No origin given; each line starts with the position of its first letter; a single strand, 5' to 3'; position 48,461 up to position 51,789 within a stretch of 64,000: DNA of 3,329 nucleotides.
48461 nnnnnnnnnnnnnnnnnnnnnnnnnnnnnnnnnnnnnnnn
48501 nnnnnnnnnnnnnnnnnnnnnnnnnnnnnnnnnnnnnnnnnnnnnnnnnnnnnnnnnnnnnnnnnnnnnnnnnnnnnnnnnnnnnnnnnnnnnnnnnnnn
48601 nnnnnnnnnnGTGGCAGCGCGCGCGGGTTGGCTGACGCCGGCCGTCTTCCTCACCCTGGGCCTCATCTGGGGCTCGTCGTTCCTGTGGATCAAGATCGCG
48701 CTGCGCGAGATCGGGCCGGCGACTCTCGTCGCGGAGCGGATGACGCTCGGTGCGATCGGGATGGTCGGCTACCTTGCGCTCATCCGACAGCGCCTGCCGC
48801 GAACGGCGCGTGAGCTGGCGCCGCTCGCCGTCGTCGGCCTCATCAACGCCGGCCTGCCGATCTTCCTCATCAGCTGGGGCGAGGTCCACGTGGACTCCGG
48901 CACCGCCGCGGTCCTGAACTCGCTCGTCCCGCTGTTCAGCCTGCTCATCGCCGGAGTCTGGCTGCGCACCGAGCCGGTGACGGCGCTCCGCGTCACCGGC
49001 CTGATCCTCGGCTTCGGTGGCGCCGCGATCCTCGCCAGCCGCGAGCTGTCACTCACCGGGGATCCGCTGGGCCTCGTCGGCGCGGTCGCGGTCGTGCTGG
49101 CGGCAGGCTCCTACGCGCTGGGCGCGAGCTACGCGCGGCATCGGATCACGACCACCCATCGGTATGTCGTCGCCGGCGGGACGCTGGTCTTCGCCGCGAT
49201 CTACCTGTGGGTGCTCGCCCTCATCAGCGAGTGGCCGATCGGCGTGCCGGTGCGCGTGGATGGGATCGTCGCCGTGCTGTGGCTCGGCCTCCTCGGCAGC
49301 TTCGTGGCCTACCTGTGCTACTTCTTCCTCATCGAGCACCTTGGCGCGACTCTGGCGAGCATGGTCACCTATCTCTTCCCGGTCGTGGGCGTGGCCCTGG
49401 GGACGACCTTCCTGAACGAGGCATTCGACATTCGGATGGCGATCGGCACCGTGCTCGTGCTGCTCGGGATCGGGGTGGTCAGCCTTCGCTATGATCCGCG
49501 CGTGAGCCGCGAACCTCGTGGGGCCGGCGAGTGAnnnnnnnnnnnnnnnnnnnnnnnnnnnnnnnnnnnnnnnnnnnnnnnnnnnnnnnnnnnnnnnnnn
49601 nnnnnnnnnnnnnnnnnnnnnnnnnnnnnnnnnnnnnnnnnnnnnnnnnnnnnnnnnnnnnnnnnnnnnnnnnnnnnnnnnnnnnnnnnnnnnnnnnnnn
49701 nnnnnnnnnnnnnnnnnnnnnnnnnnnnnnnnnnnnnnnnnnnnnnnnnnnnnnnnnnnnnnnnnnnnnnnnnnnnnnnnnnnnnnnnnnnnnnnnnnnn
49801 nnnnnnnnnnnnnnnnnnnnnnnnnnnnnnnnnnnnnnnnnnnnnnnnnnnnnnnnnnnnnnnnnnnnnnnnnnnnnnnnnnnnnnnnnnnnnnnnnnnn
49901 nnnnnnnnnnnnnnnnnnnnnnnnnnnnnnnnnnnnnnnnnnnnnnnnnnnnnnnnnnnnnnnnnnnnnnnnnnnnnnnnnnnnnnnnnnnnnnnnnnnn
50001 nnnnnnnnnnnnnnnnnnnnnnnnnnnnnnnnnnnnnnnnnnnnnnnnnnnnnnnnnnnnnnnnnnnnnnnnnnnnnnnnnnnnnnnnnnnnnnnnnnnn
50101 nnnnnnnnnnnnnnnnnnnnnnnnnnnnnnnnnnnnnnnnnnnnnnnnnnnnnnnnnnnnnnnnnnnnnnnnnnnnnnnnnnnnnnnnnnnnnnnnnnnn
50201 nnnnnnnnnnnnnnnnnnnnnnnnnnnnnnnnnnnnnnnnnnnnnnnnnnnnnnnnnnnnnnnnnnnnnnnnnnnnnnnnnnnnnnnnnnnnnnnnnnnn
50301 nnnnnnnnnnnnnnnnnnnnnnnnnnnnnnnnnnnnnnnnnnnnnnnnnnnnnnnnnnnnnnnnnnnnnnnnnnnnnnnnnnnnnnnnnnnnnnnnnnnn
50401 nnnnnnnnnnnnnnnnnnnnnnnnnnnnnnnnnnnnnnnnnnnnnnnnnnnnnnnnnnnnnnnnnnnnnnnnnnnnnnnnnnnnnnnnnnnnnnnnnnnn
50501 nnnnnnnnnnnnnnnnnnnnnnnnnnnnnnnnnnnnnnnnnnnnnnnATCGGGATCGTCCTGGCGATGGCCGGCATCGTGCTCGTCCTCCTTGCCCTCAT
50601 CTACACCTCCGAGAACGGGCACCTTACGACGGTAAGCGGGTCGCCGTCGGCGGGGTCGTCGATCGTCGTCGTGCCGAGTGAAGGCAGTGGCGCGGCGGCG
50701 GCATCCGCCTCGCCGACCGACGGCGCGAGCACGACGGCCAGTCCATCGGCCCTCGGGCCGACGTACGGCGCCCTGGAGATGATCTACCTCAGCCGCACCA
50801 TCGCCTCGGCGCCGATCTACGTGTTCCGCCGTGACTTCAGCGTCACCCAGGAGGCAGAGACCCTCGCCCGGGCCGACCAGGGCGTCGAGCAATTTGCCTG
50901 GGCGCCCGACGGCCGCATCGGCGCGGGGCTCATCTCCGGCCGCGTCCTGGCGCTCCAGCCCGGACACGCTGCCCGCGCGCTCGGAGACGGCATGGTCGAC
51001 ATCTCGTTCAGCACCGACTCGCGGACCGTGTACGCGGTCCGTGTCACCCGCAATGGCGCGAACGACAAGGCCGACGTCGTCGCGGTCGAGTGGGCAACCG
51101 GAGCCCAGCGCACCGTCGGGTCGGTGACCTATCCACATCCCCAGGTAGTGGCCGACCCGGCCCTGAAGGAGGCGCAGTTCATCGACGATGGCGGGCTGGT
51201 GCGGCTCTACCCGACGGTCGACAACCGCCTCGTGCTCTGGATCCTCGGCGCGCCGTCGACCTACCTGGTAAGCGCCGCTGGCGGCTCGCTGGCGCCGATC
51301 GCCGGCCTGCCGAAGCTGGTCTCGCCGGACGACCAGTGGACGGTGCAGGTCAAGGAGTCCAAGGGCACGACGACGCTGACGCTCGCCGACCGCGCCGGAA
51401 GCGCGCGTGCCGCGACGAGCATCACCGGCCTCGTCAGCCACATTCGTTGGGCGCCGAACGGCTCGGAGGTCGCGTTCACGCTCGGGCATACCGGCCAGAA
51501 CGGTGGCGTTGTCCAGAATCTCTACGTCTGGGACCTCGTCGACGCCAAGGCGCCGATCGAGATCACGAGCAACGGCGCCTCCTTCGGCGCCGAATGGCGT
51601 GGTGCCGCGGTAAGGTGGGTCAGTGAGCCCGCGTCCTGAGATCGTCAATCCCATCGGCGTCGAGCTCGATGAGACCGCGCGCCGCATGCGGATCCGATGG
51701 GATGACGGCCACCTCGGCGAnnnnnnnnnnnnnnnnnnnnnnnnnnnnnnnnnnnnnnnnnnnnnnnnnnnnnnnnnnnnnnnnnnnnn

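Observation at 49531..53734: Tightly coupled four-gene operon: EP-repeat/beta-propeller membrane protein, DUF971, patatin-like phospholipase and PIG-L deacetylase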

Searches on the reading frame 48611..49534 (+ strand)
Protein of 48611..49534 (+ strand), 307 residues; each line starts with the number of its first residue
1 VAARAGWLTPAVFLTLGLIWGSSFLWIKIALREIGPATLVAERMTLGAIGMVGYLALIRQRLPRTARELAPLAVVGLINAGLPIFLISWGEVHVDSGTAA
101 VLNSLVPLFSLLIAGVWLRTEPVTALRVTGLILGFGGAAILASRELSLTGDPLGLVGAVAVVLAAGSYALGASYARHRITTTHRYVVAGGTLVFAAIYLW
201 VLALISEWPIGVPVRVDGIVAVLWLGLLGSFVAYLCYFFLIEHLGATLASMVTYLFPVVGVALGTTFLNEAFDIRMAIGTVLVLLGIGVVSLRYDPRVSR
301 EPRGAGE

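Call 3: search_protein_families(library=pfam, proteins=[window:48611-49534:+], max_evalue=0.01)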
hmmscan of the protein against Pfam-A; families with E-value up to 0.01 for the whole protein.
window:48611-49534:+ (307 aa): 1 family
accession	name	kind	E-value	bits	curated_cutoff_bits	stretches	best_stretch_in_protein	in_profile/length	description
PF00892.27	EamA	-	4.5e-37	127.8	28.2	2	13-141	7-133/135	EamA-like transporter family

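Call 7: search_protein_families(library=ncbifam, proteins=[window:48611-49534:+], max_evalue=0.01)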
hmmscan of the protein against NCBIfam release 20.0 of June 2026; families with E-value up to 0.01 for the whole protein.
window:48611-49534:+ (307 aa): 4 families
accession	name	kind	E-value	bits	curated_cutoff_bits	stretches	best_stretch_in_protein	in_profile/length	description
NF008432.0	PRK11272.1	equivalog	9.5e-30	103.8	270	1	4-292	6-287/294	drug/metabolite exporter YedA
TIGR00950.1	2A78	equivalog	6.6e-22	78.2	230.2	1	20-286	1-262/264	carboxylate/amino acid/amine transporter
NF050091.1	ArAmAcExpYddG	equivalog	4.7e-05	23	300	1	221-290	66-135/285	aromatic amino acid exporter YddG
NF008523.0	PRK11453.1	equivalog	0.00018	21.2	472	1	14-291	10-288/299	O-acetylserine/cysteine exporter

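Call 49: search_protein_families(library=padloc, proteins=[window:48611-49534:+], max_evalue=0.01)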
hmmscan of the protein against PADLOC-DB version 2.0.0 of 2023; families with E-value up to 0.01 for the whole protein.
window:48611-49534:+ (307 aa): 0 families

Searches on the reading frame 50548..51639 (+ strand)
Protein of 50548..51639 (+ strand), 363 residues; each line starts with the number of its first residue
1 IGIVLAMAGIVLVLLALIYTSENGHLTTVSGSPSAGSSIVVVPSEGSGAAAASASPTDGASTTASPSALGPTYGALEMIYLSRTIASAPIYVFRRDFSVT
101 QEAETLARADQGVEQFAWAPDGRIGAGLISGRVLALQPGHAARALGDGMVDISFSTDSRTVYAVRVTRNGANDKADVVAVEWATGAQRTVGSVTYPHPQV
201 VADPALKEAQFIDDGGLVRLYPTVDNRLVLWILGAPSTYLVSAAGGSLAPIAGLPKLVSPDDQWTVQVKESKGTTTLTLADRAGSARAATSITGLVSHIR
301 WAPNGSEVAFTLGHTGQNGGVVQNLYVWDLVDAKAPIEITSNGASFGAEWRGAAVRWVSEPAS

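Call 35: find_homologous_proteins(query=window:50548-51639:+, max_evalue=0.00001)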
Query window:50548-51639:+ (363 aa): 235 proteins with E <= 0.00001 among 8000 candidates; the best 120 are listed.
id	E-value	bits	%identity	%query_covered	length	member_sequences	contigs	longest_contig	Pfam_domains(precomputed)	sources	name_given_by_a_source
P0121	1.2e-175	602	77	100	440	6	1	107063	-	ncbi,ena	-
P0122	1.2e-175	602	77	100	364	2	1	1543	-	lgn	-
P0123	1.9e-172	591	75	100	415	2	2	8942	-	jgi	jgi:hypothetical protein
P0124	2.1e-172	591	75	100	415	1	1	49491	-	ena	-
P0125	2.3e-172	591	76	100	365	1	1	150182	-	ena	-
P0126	2.8e-166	571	74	100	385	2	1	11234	-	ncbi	-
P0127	4.0e-139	482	63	100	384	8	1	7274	-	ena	-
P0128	1.3e-136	473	62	100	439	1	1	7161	-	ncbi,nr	ncbi:MAG TPA: hypothetical protein VFM19_09185, partial [Candidatus Limnocylindria bacterium]|nr:hyp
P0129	5.1e-134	465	61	100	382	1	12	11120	-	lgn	-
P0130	1.3e-133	464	60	100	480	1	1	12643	-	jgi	jgi:hypothetical protein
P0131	3.9e-130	452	60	100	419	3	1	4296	-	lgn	-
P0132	1.0e-129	451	58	100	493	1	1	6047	-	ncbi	ncbi:MAG: hypothetical protein ABI622_08985, partial [Chloroflexota bacterium]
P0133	4.8e-128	445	58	100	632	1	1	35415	-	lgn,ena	-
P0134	2.0e-126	440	59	100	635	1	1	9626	-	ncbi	-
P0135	3.2e-124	433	54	100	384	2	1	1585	-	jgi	jgi:dipeptidyl aminopeptidase/acylaminoacyl peptidase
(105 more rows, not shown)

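Call 42: predict_structure(alignment_id=A3)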
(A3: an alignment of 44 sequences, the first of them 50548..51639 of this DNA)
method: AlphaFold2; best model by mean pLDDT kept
length: 363 residues; sequences in the alignment: 44
mean_pLDDT: 85.7   pTM: 0.78
mean pLDDT of the five models: 85.7, 82.3, 80.8, 73.7, 73.2
residues with pLDDT >= 90: 252; 70-90: 49; 50-70: 23; < 50: 39
segments of 3 or more residues with pLDDT < 50: 22-37, 43-64
pLDDT, mean of each block of 10 residues (from residue 1): 83 81 41 43 44 40 50 76 91 91 91 95 94 94 95 95 97 97 97 94 93 93 94 96 93 93 96 96 96 97 93 94 96 92 93 89 53
secondary structure, 60 per line:
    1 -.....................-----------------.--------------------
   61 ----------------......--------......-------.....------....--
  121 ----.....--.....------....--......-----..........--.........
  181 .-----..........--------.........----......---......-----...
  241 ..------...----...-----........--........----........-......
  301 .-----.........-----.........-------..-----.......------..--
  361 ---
elements in order: H2-22 E77-82 E91-96 E104-108 E115-118 E125-129 E132-136 E143-146 E149-154 E160-169 E172-181 E187-196 H205-213 E218-223 E227-232 E238-242 E249-251 E256-258 E264-271 E274-281 E286-293 E295-301 E307-315 E321-329 E344-350

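Call 44: fold_search(model_id=the predicted structure, library=pdb)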
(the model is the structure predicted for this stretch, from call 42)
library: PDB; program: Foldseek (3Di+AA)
matches with E <= 10: 1350; with E <= 0.001: 244
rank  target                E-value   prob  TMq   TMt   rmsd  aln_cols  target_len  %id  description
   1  9a2l_MODEL_1_A        1.1e-09  1.00  0.49  0.42   5.8       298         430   20  Model of E. coli TolB by in-cell photo-crosslinking MS and deep learning (released 2023-02-24)
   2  6pnv                  2.7e-09  1.00  0.49  0.44   5.9       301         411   18  1.42 Angstrom Resolution Crystal Structure of Translocation Protein TolB from Salmonella enterica (released 2019-07-17)
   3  1crz                  2.8e-09  1.00  0.51  0.46   5.5       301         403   20  CRYSTAL STRUCTURE OF THE E. COLI TOLB PROTEIN (released 2000-08-16)
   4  4r40_C                4.2e-09  1.00  0.51  0.46   5.5       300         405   18  Crystal Structure of TolB/Pal complex from Yersinia pestis. (released 2014-09-03)
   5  4pwz_A                4.6e-09  1.00  0.51  0.46   5.4       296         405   18  Crystal structure of TolB protein from Yersinia pestis CO92 (released 2014-04-02)
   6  1c5k                  5.0e-09  1.00  0.50  0.46   5.6       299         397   19  THE STRUCTURE OF TOLB, AN ESSENTIAL COMPONENT OF THE TOL-DEPENDENT TRANSLOCATION SYSTEM AND ITS INTERACTIONS WITH THE TR (released 2000-12-06)
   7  4pwz_B                6.1e-09  1.00  0.50  0.46   5.6       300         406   18  Crystal structure of TolB protein from Yersinia pestis CO92 (released 2014-04-02)
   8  2w8b_A                7.8e-09  1.00  0.49  0.45   5.6       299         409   19  Crystal structure of processed TolB in complex with Pal (released 2009-02-17)
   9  2ivz_A                1.0e-08  1.00  0.49  0.46   5.9       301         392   20  Structure of TolB in complex with a peptide of the colicin E9 T- domain (released 2006-08-16)
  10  3iax_A                1.6e-08  1.00  0.50  0.46   5.6       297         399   20  The crystal structure of the TolB box of Colicin A in complex with TolB reveals important differences in the recruitme (released 2009-10-13)
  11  2hqs_B                2.0e-08  1.00  0.49  0.44   5.7       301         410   20  Crystal structure of TolB/Pal complex (released 2007-04-03)
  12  1ri6                  1.8e-07  1.00  0.41  0.43   9.1       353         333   15  Structure of a putative isomerase from E. coli (released 2003-11-25)
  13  3wj9_A                4.4e-07  1.00  0.39  0.36  10.8       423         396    9  Crystal structure of the eukaryotic initiation factor (released 2014-03-12)
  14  3wj9_B                1.2e-06  1.00  0.39  0.36  11.1       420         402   10  Crystal structure of the eukaryotic initiation factor (released 2014-03-12)
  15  9bln_U                1.4e-06  1.00  0.28  0.20  11.2       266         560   14  The structure of human Pdcd4 bound to the 40S-eIF4A-eIF3-eIF1 complex (released 2024-09-04)
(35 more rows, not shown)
